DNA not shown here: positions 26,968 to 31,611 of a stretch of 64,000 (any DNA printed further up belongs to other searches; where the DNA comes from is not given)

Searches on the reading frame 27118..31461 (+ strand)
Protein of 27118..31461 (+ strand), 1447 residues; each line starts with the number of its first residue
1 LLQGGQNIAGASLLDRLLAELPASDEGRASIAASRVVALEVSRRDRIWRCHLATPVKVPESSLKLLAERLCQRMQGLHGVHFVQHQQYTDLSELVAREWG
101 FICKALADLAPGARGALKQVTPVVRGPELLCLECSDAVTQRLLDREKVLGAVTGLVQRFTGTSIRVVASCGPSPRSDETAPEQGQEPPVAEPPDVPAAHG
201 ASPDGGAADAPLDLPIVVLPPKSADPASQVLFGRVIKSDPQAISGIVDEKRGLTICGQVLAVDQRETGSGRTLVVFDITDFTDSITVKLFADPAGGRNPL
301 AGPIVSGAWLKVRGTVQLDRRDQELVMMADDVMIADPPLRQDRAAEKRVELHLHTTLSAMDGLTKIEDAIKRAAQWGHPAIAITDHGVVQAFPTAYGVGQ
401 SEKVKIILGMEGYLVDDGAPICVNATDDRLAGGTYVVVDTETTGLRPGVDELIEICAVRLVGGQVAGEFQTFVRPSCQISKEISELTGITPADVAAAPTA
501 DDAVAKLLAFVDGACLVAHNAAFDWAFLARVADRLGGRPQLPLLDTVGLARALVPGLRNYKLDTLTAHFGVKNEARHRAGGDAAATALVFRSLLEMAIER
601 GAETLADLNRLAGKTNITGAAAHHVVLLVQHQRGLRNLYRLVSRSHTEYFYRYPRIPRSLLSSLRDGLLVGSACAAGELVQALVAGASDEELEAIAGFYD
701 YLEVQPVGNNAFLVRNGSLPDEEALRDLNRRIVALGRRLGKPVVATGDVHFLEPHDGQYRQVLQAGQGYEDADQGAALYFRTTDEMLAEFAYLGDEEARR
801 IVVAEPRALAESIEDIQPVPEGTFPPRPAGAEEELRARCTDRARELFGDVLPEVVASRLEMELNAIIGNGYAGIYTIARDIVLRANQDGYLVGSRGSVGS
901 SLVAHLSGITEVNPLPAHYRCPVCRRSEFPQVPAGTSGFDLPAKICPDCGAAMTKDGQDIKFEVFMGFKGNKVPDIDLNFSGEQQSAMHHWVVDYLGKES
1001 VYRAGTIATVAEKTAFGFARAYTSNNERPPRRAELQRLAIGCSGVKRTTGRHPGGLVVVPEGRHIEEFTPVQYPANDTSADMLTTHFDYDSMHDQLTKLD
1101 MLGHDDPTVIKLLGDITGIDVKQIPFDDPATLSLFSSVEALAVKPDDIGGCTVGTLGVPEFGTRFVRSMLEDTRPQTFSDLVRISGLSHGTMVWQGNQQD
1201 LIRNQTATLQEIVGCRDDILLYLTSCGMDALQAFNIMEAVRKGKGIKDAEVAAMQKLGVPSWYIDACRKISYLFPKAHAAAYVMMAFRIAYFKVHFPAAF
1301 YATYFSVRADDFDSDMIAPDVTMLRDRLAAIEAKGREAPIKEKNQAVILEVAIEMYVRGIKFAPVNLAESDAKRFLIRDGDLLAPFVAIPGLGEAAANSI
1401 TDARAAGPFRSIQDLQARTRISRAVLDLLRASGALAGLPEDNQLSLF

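Call 30: search_protein_families(library=ncbifam, max_evalue=0.00001, proteins=[window:27118-31461:+])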
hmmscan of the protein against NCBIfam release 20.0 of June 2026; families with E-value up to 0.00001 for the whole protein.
window:27118-31461:+ (1447 aa): 36 families (the best 25 are shown)
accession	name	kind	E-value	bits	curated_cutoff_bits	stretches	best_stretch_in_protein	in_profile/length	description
NF001688.0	PRK00448.1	equivalog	0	1622.6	873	1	29-1447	23-1444/1445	PolC-type DNA polymerase III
TIGR01405.1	polC_Gram_pos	equivalog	0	1501.2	1043.45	1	246-1447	3-1211/1211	DNA polymerase III subunit alpha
NF005298.0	PRK06826.1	equivalog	2.3e-70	237.6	1260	2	612-915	77-379/1151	DNA polymerase III subunit alpha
NF004226.0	PRK05673.1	equivalog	4e-69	233.6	1002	4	616-916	80-385/1146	DNA polymerase III subunit alpha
TIGR00594.1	polc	superfamily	2.4e-68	231.1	434.35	3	618-916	78-382/1022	DNA polymerase III subunit alpha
NF005906.0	PRK07883.1-4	equivalog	1.7e-53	181.8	495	1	431-615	4-190/563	DEDD exonuclease domain-containing protein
NF005907.0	PRK07883.1-5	equivalog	4.2e-50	170.7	454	1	430-614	25-212/584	DEDD exonuclease domain-containing protein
NF005905.0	PRK07883.1-3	equivalog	1.1e-46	159.6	508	1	426-640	17-221/581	DEDD exonuclease domain-containing protein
NF005981.0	PRK08074.1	equivalog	6.2e-41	140.3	789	1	434-614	4-186/931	ATP-dependent DNA helicase DinG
NF005617.0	PRK07374.1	equivalog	2.6e-39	134.9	1653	2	623-915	85-390/1170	DNA polymerase III subunit alpha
NF004225.0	PRK05672.1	subfamily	2.3e-36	125.3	939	2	616-915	73-373/1047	error-prone DNA polymerase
TIGR01407.1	dinG_rel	hypoth_equivalog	4.4e-35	121.2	547.7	1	434-590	1-158/889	putative DnaQ family exonuclease/DinG family helicase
NF005836.0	PRK07740.1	equivalog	1e-34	120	261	1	426-609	52-238/244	hypothetical protein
NF005289.0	PRK06807.1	equivalog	1.2e-34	120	335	1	434-600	9-175/313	3'-5' exonuclease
NF006316.0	PRK08517.1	equivalog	9.5e-33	113.7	247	1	421-608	58-243/270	3'-5' exonuclease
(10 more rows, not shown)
